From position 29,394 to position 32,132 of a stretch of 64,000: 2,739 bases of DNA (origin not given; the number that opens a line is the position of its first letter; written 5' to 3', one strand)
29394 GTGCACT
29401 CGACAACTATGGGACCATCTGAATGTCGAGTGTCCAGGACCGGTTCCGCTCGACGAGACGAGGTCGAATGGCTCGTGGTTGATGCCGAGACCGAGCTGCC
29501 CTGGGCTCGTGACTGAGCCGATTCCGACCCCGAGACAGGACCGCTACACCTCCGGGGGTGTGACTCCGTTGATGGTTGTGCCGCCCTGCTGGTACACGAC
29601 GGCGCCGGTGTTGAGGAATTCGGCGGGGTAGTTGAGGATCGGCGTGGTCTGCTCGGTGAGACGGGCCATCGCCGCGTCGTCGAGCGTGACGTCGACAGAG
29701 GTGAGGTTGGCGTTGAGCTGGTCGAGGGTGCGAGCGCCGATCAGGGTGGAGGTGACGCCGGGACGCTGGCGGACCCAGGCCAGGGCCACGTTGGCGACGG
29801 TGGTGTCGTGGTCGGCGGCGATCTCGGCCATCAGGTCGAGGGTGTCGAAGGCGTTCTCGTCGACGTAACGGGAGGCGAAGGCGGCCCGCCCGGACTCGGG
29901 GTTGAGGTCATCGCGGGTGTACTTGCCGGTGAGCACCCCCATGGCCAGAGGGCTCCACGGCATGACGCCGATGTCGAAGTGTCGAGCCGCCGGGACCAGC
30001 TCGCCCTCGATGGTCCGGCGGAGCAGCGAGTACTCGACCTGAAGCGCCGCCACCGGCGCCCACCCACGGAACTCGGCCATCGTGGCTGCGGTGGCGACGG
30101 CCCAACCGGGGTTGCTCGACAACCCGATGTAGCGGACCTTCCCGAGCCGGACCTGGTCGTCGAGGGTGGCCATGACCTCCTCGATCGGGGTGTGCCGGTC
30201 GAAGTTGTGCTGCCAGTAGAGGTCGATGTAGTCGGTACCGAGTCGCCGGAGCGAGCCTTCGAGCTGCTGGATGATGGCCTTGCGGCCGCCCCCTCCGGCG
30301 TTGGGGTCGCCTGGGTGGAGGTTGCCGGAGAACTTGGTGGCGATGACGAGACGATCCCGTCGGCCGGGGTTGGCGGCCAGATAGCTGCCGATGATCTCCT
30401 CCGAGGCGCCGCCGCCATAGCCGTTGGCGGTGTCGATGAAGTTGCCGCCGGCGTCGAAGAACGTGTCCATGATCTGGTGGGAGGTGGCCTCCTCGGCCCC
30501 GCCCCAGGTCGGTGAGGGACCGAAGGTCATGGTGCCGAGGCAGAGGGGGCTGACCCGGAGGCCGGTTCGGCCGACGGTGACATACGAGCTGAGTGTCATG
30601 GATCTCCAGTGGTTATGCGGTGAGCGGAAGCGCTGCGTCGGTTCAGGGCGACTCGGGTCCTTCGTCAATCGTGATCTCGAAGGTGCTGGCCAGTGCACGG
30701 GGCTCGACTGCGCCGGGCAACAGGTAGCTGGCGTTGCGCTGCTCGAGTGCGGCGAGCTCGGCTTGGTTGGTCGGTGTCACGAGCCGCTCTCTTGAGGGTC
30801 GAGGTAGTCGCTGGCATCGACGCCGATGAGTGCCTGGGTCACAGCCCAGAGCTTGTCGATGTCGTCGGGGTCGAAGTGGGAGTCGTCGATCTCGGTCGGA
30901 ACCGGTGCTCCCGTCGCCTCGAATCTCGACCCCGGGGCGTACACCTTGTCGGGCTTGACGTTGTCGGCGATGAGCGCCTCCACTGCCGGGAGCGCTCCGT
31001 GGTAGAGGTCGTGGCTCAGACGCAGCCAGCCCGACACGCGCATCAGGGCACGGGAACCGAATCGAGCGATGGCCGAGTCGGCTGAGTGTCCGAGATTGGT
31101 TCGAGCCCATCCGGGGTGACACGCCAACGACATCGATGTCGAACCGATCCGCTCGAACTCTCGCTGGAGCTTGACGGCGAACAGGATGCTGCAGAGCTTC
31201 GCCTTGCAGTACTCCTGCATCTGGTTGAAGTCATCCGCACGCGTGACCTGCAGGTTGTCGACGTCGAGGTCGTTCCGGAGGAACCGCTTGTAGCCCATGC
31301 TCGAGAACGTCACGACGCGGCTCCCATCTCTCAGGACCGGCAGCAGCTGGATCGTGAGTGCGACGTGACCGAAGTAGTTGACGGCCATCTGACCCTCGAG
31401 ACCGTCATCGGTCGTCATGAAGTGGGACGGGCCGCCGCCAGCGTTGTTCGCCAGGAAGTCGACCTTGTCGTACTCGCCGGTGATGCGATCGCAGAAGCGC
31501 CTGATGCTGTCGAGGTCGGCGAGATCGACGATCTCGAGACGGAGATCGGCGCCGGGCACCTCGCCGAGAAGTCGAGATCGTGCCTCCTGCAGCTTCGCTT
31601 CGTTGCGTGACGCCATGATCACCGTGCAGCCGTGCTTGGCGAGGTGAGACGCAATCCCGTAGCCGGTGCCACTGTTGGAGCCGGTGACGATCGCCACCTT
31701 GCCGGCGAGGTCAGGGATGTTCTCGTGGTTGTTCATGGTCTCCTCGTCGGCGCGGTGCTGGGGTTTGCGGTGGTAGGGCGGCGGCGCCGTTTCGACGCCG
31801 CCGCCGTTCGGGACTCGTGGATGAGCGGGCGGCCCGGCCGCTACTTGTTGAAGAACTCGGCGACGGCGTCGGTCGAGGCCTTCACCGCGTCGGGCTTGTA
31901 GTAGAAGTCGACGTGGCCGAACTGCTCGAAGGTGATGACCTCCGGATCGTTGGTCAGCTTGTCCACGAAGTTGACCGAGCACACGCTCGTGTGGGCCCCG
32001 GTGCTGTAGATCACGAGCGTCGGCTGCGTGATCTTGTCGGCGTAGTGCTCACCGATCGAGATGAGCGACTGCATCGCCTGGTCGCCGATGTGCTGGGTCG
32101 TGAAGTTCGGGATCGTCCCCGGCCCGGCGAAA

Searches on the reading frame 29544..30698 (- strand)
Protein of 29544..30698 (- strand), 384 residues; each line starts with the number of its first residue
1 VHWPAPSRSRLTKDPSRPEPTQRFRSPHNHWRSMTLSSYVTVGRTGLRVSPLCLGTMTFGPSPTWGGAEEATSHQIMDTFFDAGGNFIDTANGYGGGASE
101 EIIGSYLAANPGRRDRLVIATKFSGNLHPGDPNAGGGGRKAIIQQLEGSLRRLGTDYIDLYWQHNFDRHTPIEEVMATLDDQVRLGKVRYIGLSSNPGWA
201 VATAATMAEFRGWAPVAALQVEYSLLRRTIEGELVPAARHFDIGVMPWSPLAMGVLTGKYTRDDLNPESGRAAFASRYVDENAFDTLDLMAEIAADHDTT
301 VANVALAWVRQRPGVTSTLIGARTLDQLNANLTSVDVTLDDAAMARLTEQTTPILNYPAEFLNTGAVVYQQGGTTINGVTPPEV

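Call 12: search_protein_families(library=pfam, proteins=[window:29544-30698:-], max_evalue=0.01)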
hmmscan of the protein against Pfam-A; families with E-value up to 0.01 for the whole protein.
window:29544-30698:- (384 aa): 1 family
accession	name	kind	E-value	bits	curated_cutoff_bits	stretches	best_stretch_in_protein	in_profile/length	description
PF00248.27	Aldo_ket_red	-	5.8e-74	249.2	24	1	51-349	1-288/291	Aldo/keto reductase family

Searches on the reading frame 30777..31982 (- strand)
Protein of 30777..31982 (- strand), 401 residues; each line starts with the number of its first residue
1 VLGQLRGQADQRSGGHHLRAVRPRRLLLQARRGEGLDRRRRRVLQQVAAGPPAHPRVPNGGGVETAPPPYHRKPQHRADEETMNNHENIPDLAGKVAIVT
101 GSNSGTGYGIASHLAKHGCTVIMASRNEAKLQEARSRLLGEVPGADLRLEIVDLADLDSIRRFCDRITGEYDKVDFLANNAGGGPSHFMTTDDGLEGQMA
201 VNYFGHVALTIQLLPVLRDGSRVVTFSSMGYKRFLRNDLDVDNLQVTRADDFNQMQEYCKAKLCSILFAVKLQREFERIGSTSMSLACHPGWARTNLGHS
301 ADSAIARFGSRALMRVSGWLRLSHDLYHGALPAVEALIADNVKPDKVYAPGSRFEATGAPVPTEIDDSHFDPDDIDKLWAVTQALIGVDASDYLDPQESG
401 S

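Call 12: search_protein_families(library=pfam, proteins=[window:30777-31982:-], max_evalue=0.01)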
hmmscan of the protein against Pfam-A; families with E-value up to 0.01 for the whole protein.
window:30777-31982:- (401 aa): 4 families
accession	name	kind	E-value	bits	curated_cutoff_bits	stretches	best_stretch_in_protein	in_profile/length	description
PF00106.31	adh_short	-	4.3e-22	79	26.6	1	95-229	1-137/195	short chain dehydrogenase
PF13561.12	adh_short_C2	-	2e-17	64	27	1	103-235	5-137/236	Enoyl-(Acyl carrier protein) reductase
PF08659.16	KR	-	0.0014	19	22.6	1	97-183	3-91/180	KR domain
PF01370.27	Epimerase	-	0.0025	17.7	20.9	1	98-276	2-160/240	NAD dependent epimerase/dehydratase family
